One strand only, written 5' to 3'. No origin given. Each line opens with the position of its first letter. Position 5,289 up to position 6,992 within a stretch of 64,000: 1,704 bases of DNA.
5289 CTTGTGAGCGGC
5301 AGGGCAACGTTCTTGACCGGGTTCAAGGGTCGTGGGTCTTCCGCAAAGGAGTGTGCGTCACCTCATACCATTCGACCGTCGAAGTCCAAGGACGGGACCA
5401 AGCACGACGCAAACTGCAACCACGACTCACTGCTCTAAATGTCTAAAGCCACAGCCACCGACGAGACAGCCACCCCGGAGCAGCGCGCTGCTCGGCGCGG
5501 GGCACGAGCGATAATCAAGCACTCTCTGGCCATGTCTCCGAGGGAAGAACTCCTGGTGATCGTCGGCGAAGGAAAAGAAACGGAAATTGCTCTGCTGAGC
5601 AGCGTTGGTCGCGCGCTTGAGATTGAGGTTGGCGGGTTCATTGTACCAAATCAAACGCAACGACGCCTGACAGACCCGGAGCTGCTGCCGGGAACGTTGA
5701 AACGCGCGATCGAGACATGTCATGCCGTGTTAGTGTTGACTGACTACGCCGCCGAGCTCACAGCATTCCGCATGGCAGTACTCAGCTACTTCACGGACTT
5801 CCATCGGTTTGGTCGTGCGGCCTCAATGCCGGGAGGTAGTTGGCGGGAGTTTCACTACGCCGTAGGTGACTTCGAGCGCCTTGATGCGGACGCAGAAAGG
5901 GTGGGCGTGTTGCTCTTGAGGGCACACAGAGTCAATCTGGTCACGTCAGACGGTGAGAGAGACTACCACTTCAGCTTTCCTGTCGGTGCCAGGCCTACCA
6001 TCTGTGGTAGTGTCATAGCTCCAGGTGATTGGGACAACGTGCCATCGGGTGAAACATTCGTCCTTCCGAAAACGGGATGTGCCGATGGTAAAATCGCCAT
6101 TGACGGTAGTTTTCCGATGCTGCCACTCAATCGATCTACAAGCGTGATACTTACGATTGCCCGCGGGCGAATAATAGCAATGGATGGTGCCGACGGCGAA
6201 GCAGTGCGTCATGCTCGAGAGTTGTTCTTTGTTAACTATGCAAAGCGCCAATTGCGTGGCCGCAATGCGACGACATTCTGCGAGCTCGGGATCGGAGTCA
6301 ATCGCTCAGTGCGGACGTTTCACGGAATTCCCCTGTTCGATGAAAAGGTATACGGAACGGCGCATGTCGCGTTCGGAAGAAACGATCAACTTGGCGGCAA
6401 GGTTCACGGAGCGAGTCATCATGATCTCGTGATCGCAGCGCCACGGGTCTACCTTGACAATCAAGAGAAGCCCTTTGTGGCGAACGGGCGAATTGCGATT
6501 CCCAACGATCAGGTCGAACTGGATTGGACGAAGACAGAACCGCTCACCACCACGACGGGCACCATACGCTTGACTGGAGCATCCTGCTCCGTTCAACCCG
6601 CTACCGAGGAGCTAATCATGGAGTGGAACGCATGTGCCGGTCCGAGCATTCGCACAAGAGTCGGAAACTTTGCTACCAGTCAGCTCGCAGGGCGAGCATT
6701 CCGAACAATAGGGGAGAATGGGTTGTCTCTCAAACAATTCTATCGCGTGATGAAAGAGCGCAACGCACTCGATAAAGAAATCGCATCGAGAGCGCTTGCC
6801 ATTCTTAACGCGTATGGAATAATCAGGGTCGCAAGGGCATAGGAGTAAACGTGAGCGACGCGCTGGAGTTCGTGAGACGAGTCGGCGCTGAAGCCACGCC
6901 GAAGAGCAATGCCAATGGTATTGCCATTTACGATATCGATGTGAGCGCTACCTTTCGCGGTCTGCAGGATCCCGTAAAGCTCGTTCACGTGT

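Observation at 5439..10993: Four-gene operon M29 peptidase / STAND-type ATPase / Walker-degenerate ATPase / ComEC-type MBL hydrolase: candidate undescribed defence system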

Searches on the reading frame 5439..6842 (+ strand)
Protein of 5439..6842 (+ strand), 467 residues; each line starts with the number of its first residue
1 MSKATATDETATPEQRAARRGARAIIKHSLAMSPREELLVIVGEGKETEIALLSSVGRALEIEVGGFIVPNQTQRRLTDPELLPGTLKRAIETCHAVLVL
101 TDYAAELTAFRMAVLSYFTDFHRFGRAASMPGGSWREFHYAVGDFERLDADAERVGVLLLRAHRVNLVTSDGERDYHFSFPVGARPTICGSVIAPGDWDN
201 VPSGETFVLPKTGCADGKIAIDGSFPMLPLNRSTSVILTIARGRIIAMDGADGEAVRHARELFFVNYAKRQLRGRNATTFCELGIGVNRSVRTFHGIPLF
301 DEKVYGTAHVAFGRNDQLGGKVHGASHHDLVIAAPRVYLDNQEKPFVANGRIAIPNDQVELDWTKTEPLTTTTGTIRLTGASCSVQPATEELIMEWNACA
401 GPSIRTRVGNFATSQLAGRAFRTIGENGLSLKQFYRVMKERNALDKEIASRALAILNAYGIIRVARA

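Call 3: search_protein_families(library=pfam, proteins=[window:5439-6842:+], max_evalue=0.01)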
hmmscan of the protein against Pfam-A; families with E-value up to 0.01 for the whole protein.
window:5439-6842:+ (467 aa): 1 family
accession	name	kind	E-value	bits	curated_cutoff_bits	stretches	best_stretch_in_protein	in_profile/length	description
PF02073.20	Peptidase_M29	-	0.0059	15.9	27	0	200-314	243-348/406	Thermophilic metalloprotease (M29)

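Call 4: search_protein_families(library=padloc, proteins=[window:5439-6842:+], max_evalue=0.01)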
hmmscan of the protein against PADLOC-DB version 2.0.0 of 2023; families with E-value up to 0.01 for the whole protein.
window:5439-6842:+ (467 aa): 0 families

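Call 5: search_protein_families(library=ncbifam, proteins=[window:5439-6842:+], max_evalue=0.01)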
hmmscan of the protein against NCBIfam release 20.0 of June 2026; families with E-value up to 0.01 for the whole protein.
window:5439-6842:+ (467 aa): 0 families

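Call 28: find_homologous_proteins(query=window:5439-6842:+, max_evalue=0.001)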
Query window:5439-6842:+ (467 aa): 16 proteins with E <= 0.001 among 8000 candidates.
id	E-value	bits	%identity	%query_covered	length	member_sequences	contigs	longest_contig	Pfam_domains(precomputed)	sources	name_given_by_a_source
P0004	1.9e-292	988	100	93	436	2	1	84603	PF26233.1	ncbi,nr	ncbi:MAG: aminopeptidase [Gemmatimonadetes bacterium]|nr:aminopeptidase [Gemmatimonadota bacterium]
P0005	1.1e-123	431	45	100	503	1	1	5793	PF26233.1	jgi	jgi:hypothetical protein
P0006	4.3e-121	423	45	96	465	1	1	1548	-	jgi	jgi:hypothetical protein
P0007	2.0e-111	391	43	95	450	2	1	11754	PF26233.1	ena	-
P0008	3.5e-110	387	42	95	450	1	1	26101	PF26233.1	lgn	-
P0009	4.1e-104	367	43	89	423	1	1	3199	PF02073.21,PF26233.1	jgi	jgi:hypothetical protein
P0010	9.0e-85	303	38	95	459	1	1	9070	PF02073.21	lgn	-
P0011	5.0e-79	284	37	86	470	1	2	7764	PF26233.1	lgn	-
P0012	2.0e-73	266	35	96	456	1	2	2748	PF02073.21,PF26233.1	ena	-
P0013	5.5e-21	93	35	49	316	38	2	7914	PF02073.21,PF26233.1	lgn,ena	-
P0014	4.7e-18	83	29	68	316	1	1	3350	PF02073.21,PF26233.1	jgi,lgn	jgi:leucyl aminopeptidase (aminopeptidase T)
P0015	1.8e-17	81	30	69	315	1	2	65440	PF02073.21,PF26233.1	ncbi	-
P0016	1.4e-16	78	32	49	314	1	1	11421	PF02073.21,PF26233.1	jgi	jgi:leucyl aminopeptidase (aminopeptidase T)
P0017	4.6e-16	77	37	36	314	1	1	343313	PF02073.21,PF26233.1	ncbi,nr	ncbi:MAG: aminopeptidase [Alkalibacterium sp.]|nr:aminopeptidase [Alkalibacterium sp.]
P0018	3.3e-9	54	26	71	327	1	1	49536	PF26233.1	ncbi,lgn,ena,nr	ncbi:MAG: hypothetical protein GWP14_00395 [Actinobacteria bacterium]|nr:hypothetical protein [Actin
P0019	4.8e-8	50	33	35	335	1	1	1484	PF02073.21,PF26233.1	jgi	jgi:aminopeptidase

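Call 29: find_encoding_contigs(protein=P0008, flank=10000, max_places=3)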
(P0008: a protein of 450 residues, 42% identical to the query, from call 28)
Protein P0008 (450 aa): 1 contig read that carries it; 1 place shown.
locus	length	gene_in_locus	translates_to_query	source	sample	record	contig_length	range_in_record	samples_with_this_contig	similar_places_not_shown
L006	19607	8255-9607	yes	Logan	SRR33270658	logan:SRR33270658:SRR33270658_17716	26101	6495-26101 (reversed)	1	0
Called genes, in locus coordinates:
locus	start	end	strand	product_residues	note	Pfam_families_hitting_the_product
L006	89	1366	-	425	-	PF00589:Phage_integrase (weak)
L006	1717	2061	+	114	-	-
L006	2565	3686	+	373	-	-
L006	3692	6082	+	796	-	PF14457:Prok-E2_A, PF00899:ThiF, PF14464:Prok-JAB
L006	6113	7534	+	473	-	PF01734:Patatin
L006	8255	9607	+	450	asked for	PF26233:NicX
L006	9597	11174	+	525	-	PF13191:AAA_16, PF20703:nSTAND1 (weak), PF01637:ATPase_2, PF13401:AAA_22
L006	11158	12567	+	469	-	-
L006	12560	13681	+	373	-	-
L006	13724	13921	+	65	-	-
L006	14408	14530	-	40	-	-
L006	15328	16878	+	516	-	-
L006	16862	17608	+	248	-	-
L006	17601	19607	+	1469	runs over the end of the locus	-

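Call 30: find_encoding_contigs(protein=P0010, flank=10000, max_places=3)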
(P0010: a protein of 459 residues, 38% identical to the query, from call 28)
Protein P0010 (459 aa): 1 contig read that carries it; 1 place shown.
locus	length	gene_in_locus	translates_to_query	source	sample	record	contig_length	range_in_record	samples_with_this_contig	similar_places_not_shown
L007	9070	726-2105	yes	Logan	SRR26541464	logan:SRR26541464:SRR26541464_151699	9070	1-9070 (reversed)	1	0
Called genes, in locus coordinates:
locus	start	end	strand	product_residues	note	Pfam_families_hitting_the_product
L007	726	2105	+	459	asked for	PF02073:Peptidase_M29 (weak)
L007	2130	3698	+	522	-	PF13191:AAA_16 (faint), PF01637:ATPase_2 (weak), PF20703:nSTAND1 (weak), PF13401:AAA_22 (faint)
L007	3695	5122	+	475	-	-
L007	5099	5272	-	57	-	-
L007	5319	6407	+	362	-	PF12706:Lactamase_B_2 (faint)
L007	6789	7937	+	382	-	PF00005:ABC_tran, PF13304:AAA_21 (weak)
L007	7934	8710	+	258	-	PF12679:ABC2_membrane_2, PF12730:ABC2_membrane_4 (weak), PF12698:ABC2_membrane_3, PF03379:CcmB (weak)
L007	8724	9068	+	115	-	?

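Call 31: find_encoding_contigs(protein=P0011, flank=10000, max_places=3)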
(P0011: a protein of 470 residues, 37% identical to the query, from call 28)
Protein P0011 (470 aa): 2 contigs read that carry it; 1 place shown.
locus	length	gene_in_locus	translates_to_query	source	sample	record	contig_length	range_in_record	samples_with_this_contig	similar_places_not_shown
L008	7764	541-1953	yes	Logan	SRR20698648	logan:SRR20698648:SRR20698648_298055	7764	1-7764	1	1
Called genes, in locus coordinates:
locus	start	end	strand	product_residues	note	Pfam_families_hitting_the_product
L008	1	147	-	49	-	?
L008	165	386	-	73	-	-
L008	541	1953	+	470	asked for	PF26233:NicX (faint)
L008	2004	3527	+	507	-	PF20703:nSTAND1 (weak), PF13191:AAA_16 (weak), PF13401:AAA_22 (weak)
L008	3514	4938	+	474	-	-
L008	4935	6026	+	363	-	-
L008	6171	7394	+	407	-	PF01734:Patatin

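Call 32: find_encoding_contigs(protein=P0005, flank=10000, max_places=3)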
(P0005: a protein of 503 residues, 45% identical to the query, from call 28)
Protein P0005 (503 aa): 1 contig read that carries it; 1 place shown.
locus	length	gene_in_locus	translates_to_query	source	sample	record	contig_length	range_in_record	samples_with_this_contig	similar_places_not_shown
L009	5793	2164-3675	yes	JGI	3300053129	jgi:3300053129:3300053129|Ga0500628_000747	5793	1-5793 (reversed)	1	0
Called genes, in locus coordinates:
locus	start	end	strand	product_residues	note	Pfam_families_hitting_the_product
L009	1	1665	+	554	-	?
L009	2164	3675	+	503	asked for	PF26233:NicX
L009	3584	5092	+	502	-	PF20703:nSTAND1, PF01637:ATPase_2, PF13191:AAA_16 (weak), PF13401:AAA_22 (weak)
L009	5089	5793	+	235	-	?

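Call 39: find_related_loci(query=A4, collection=genome_contigs, flank=10000)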
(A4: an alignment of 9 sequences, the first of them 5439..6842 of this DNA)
Query A4 (467 aa) in genome_contigs; peptide patterns used: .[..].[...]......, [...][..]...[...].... (x = any residue, [..] = any of these).
35 stretches matched a pattern; 10 encode a relative of the query (tblastn E <= 1e-3); 10 distinct loci.
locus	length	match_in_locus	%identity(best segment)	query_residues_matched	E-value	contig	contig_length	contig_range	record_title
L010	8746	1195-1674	52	183-341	3e-47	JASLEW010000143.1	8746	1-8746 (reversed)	MAG: Thermoanaerobaculia bacterium isolate SHSU.bins.256 k141_21086493, whole genome shotgun sequence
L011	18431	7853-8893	31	21-373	4e-41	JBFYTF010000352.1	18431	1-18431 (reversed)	MAG: Anaerolineae bacterium isolate PPR_0259 PPR_0259._bin.108.fa_k121_100548, whole genome shotgun sequence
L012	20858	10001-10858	32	173-466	2e-34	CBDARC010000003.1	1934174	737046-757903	MAG: Terriglobus sp. isolate 7e4e5b05-d9c0-4260-b060-a9ae289b05e6 genome assembly, contig: contig_3, whole genome shotgu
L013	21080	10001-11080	28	22-384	5e-34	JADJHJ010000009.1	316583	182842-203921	MAG: Candidatus Promineofilum glycogenicum isolate Ega_BAT3C.159 tig00002500-10-3174330, whole genome shotgun sequence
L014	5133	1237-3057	29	8-367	3e-32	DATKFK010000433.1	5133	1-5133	MAG TPA_asm: Thermoanaerobaculia bacterium isolate SMAG_U14523 k141_4191863, whole genome shotgun sequence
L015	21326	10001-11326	28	21-463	2e-30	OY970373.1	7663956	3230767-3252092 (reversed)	MAG: uncultured Acidobacteriota bacterium isolate MFD09368.bin.c.1 genome assembly, chromosome: 1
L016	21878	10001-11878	27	8-358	9e-28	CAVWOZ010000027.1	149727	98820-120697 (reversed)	MAG: uncultured Acidobacteriota bacterium isolate MFD09368.bin.3.159 genome assembly, contig: contig_36397, whole genome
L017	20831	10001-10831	29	83-354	2e-24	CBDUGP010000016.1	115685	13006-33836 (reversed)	MAG TPA_asm: uncultured bacterium isolate SRR22808116_maxbin2_13 genome assembly, contig: ERZ25043450.41, whole genome s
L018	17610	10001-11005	27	25-343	7e-24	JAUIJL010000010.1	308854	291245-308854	MAG: Thermoanaerobaculia bacterium isolate Co_bin.310 NODE_339_length_308854_cov_5.124181, whole genome shotgun sequence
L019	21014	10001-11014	28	8-342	2e-32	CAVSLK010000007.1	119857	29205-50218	MAG: uncultured Acidobacteriota bacterium isolate MFD09206.bin.2.23 genome assembly, contig: contig_4175, whole genome s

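Call 43: search_protein_families(library=pfam, proteins=[L011:10689-13022:+, L012:12468-15131:+, L015:12912-15578:+, L016:13720-15966:+, L017:12731-14881:+, L018:13363-15444:+, L019:13044-15719:+, L016:9677-12235:+, L019:15795-18524:+, L015:17742-20903:+], max_evalue=0.01)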
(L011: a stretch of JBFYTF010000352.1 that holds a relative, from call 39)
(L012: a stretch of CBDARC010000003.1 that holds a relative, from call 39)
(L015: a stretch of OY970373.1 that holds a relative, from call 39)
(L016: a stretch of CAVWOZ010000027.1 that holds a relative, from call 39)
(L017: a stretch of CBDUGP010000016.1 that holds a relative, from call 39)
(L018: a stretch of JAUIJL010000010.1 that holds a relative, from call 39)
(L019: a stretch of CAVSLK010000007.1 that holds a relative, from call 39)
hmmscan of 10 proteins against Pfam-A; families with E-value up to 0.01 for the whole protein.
L011:10689-13022:+ (777 aa): 2 families
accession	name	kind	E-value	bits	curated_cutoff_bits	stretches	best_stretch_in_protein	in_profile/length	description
PF07228.17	SpoIIE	-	3.1e-47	161.4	25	1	581-775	1-191/192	Stage II sporulation protein E (SpoIIE)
PF13401.12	AAA_22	-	0.0053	17.5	27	0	30-169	4-122/130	AAA domain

L012:12468-15131:+ (887 aa): 5 families
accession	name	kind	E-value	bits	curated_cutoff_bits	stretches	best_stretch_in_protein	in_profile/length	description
PF12770.12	CHAT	-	1.5e-18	67.7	24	1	618-881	23-286/289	CHAT domain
PF13401.12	AAA_22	-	2e-05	25.4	27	1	39-181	8-128/130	AAA domain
PF14516.12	AAA_35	-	0.0017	17.7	27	0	224-340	210-322/331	AAA-like domain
PF20703.3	nSTAND1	-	0.0029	17.7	27.1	1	31-247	29-222/379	Novel STAND NTPase 1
PF13191.12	AAA_16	-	0.0035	18.3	32.6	0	39-157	27-157/167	AAA ATPase domain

L015:12912-15578:+ (888 aa): 0 families

L016:13720-15966:+ (748 aa): 1 family
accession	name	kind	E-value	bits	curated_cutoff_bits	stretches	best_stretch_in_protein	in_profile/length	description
PF00149.33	Metallophos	-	4.2e-11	44.1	21.5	1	424-670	3-191/191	Calcineurin-like phosphoesterase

L017:12731-14881:+ (716 aa): 2 families
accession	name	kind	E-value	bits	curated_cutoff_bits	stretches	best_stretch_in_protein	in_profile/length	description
PF00149.33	Metallophos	-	3.5e-13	50.9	21.5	1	394-635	3-191/191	Calcineurin-like phosphoesterase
PF12850.12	Metallophos_2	-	5.9e-06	26.8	27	0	393-497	2-60/154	Calcineurin-like phosphoesterase superfamily domain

L018:13363-15444:+ (693 aa): 2 families
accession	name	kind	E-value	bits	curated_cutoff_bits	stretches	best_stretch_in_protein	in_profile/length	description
PF00149.33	Metallophos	-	4.9e-15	56.9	21.5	1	373-613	3-191/191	Calcineurin-like phosphoesterase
PF12850.12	Metallophos_2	-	1.1e-05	25.9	27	0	372-475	2-60/154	Calcineurin-like phosphoesterase superfamily domain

L019:13044-15719:+ (891 aa): 3 families
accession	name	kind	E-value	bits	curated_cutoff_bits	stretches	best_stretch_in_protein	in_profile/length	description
PF12770.12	CHAT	-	7.4e-20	72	24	1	689-857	81-249/289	CHAT domain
PF01637.24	ATPase_2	-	1.6e-05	25.3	33.2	1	7-150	5-144/225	ATPase domain predominantly from Archaea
PF13401.12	AAA_22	-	0.0025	18.6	27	1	23-146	6-109/130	AAA domain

L016:9677-12235:+ (852 aa): 1 family
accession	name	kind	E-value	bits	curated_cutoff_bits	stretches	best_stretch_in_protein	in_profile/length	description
PF02073.20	Peptidase_M29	-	2.5e-12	46.8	27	1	593-707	242-349/406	Thermophilic metalloprotease (M29)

L019:15795-18524:+ (909 aa): 7 families
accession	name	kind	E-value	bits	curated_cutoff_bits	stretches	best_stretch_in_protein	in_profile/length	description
PF12770.12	CHAT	-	5.3e-20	72.5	24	1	701-869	81-249/289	CHAT domain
PF13401.12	AAA_22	-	3.2e-09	37.6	27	1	179-319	4-127/130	AAA domain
PF01637.24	ATPase_2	-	2.2e-07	31.3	33.2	1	178-380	18-222/225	ATPase domain predominantly from Archaea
PF20703.3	nSTAND1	-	1.2e-06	28.8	27.1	1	164-394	14-240/379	Novel STAND NTPase 1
PF13191.12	AAA_16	-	0.0006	20.8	32.6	1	181-303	25-160/167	AAA ATPase domain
PF13173.12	AAA_14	-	0.0037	17.7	27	0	183-234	5-57/129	AAA domain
PF05729.18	NACHT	-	0.0098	16.2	26.7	0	191-349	11-159/167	NACHT domain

L015:17742-20903:+ (1053 aa): 2 families
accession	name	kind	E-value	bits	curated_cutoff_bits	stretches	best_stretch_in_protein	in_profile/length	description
PF12770.12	CHAT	-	2.6e-20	73.5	24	1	100-375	20-286/289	CHAT domain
PF00753.33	Lactamase_B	-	3.5e-06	27.5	22.7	1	713-833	7-121/196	Metallo-beta-lactamase superfamily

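Call 47: search_solved_structures(query=A4, max_evalue=1, show_alignments=2)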
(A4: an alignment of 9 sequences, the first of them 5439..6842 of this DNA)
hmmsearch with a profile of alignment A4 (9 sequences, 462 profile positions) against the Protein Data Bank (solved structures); distinct sequences matched with E-value up to 1: 1.
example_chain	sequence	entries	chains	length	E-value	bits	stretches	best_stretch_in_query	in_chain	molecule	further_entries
7cn3_A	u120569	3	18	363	2.5e-07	32.8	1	172-349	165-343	2,5-dihydroxypyridine 5,6-dioxygenase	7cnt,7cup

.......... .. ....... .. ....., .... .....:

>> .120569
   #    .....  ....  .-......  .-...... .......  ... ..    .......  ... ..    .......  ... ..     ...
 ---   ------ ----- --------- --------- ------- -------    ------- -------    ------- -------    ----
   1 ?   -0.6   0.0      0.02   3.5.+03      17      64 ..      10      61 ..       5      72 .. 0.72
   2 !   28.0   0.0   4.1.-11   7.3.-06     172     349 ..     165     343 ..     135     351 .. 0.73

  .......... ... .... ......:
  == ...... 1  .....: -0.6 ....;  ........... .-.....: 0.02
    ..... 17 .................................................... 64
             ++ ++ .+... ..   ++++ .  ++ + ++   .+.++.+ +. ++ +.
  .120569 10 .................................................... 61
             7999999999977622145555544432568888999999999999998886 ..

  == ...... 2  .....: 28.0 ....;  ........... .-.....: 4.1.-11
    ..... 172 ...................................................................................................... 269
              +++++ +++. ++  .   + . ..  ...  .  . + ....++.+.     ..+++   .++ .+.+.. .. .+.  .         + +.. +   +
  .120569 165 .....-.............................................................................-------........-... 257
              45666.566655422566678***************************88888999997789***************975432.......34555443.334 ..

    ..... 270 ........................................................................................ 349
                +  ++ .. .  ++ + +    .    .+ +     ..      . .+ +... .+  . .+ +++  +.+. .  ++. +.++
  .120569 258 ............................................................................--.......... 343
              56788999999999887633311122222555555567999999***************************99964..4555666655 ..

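Call 57: search_protein_families(library=padloc, proteins=[L006:2565-3686:+, L006:3692-6082:+, L006:6113-7534:+, L006:15328-16878:+, L006:16862-17608:+, L008:6171-7394:+, L015:17742-20903:+, L012:12468-15131:+], max_evalue=0.0001)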
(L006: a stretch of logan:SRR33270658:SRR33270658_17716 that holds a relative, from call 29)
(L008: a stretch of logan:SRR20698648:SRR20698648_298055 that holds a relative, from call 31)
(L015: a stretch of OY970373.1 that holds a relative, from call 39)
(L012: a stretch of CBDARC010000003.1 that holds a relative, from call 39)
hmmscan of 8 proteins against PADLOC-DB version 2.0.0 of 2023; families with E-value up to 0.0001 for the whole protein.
L006:2565-3686:+ (373 aa): 3 families
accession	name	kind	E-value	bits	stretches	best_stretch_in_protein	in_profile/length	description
PDLC03805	RTasMBL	-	1.7e-12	45.2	1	197-262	180-241/322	DRT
PDLC03854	LmuA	-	3.7e-09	34.2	1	4-102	5-92/345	-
PDLC02158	Avs1a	-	6.8e-06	23.5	0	51-123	39-114/392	-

L006:3692-6082:+ (796 aa): 42 families (the best 25 are shown)
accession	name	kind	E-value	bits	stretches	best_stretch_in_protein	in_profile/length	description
PDLC00835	E1-E2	-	1.2e-25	88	2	653-763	632-738/778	E1-E2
PDLC00890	JAB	-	1.5e-21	74.5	1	634-763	7-133/157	JAB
PDLC00889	JAB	-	9.9e-19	65.5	1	654-765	36-142/168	JAB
PDLC00827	E1-E2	-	2.4e-15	53.9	1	655-760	581-684/711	E1-E2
PDLC00896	JAB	-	3.9e-14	50.7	1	635-765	9-138/159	JAB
PDLC00844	E1-E2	-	9.7e-14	48.8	1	391-509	275-389/489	E1-E2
PDLC00855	E1-E2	-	1.3e-13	48.9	1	387-506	296-417/579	E1-E2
PDLC00838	E1-E2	-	6.8e-13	45.6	2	659-768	612-717/736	E1-E2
PDLC00902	JAB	-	4.7e-12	43.9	1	657-767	35-141/159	JAB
PDLC00847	E1-E2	-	4.7e-12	43.1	1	391-514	285-401/523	E1-E2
PDLC00848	E1-E2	-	5.3e-12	42.8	1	391-512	373-490/607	E1-E2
PDLC00887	JAB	-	7.6e-12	43.5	1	654-773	31-147/160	JAB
PDLC00894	JAB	-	1.3e-11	42.8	1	656-768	33-142/158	JAB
PDLC00837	E1-E2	-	1e-10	39.1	1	382-451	315-388/593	E1-E2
PDLC00856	E1-E2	-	1.9e-10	37.9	1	392-504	322-429/573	E1-E2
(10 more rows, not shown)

L006:6113-7534:+ (473 aa): 0 families

L006:15328-16878:+ (516 aa): 2 families
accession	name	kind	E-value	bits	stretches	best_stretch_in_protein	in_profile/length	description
PDLC00567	JetA3|JetA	-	4.5e-85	284.6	1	35-511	7-485/504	Unknown function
PDLC00569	JetA3|JetA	-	3.9e-32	109.6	1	40-506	12-471/477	Unknown function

L006:16862-17608:+ (248 aa): 1 family
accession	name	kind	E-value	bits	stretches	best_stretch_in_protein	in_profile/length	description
PDLC00576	JetB3|JetB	-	4.7e-05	21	1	39-204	33-196/237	Unknown function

L008:6171-7394:+ (407 aa): 0 families

L015:17742-20903:+ (1053 aa): 5 families
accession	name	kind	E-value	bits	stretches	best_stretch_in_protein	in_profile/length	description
PDLC03854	LmuA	-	2.2e-61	205.9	1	703-1037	4-335/345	-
PDLC02158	Avs1a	-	2.6e-38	130.3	2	799-1020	133-361/392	-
PDLC03805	RTasMBL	-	8.6e-38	128.3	1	704-1038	3-311/322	DRT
PDLC02016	SAVED_CHAT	-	3.9e-15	53.8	1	211-376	123-266/498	-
PDLC04676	PDC-M48B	-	3.5e-09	33.9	0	702-777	10-83/357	-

L012:12468-15131:+ (887 aa): 0 families
